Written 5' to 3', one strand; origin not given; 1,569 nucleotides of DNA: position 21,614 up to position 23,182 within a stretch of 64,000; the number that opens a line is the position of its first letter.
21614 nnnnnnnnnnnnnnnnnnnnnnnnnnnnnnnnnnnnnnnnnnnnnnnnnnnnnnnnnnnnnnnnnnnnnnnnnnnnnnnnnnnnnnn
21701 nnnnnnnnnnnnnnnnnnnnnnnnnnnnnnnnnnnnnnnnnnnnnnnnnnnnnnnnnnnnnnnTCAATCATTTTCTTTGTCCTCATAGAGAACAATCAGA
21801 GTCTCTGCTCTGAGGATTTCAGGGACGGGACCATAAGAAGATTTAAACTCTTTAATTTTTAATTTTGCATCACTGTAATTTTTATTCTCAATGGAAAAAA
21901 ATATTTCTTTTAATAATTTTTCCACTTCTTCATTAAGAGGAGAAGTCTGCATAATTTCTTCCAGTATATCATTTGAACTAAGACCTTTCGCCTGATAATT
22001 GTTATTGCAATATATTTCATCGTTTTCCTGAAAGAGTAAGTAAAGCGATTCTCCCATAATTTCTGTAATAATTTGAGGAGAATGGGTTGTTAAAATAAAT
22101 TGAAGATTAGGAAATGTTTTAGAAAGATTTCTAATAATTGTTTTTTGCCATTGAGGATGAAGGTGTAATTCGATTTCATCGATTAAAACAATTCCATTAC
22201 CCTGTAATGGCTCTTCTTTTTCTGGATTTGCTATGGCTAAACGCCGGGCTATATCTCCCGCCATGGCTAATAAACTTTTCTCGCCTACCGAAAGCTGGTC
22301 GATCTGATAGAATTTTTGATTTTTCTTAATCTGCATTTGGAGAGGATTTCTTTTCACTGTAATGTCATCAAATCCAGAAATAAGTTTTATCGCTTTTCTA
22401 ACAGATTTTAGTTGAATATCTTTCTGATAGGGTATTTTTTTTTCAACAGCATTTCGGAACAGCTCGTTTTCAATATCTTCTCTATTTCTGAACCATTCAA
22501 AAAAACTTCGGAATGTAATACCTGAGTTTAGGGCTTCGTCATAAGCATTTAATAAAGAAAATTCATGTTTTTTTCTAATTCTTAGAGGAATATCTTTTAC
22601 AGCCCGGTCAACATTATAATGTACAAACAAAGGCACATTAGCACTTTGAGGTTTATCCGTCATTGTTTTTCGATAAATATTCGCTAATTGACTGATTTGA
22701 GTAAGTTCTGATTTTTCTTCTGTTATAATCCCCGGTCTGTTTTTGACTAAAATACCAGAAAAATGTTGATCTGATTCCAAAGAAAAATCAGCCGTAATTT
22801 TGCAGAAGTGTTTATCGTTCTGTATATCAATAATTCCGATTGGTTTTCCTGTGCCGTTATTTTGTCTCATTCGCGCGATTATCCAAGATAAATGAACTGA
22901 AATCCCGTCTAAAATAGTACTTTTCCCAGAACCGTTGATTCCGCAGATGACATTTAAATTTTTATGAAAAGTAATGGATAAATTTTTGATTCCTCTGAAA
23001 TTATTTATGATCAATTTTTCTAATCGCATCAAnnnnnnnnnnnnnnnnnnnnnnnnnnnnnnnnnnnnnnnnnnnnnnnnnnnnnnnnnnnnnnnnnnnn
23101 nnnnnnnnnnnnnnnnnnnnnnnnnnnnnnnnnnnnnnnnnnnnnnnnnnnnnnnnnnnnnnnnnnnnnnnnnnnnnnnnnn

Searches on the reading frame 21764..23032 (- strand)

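Call 23: search_protein_families(library=padloc, proteins=[window:21764-23032:-], max_evalue=0.001)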
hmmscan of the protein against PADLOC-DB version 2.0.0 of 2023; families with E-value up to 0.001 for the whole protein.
window:21764-23032:- (422 aa): 157 families (the best 25 are shown)
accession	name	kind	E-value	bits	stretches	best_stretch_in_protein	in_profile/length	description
PDLC00271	PtuA1|PtuA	-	2.4e-138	460.2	1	2-417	1-415/421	AAA ATPase domain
PDLC02913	ATPase_I-A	-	4.2e-117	390.3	2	198-419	284-506/508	-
PDLC00299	PtuA1|PtuA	-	1.9e-116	388.2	2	201-419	297-525/535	AAA ATPase domain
PDLC00284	PtuA1|PtuA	-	2.4e-104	348.1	2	207-414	318-535/545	AAA ATPase domain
PDLC00278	PtuA1|PtuA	-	3.1e-83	278.5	1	2-411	1-423/436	AAA ATPase domain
PDLC00286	PtuA1|PtuA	-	4.9e-81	270.1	1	129-415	5-281/289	AAA ATPase domain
PDLC00311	PtuA1|PtuA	-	1.2e-75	253.3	1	2-413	1-447/455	AAA ATPase domain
PDLC00277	PtuA1|PtuA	-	5.3e-74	247.9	1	2-414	1-416/423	AAA ATPase domain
PDLC00310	PtuA1|PtuA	-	1.4e-71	239.9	1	2-376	1-391/443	AAA ATPase domain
PDLC00298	PtuA1|PtuA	-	8.6e-67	224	1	2-403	1-403/423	AAA ATPase domain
PDLC00267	PtuA1|PtuA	-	3.6e-65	218.8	1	2-364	1-368/438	AAA ATPase domain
PDLC00275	PtuA1|PtuA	-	3.7e-62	208.7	1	106-413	29-340/348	AAA ATPase domain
PDLC00304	PtuA1|PtuA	-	5.1e-46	155.7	1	26-402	41-416/444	AAA ATPase domain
PDLC00305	PtuA1|PtuA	-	2.2e-43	147.1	2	102-398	72-370/392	AAA ATPase domain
PDLC00279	PtuA1|PtuA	-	8.7e-39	131.8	1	2-400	4-393/416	AAA ATPase domain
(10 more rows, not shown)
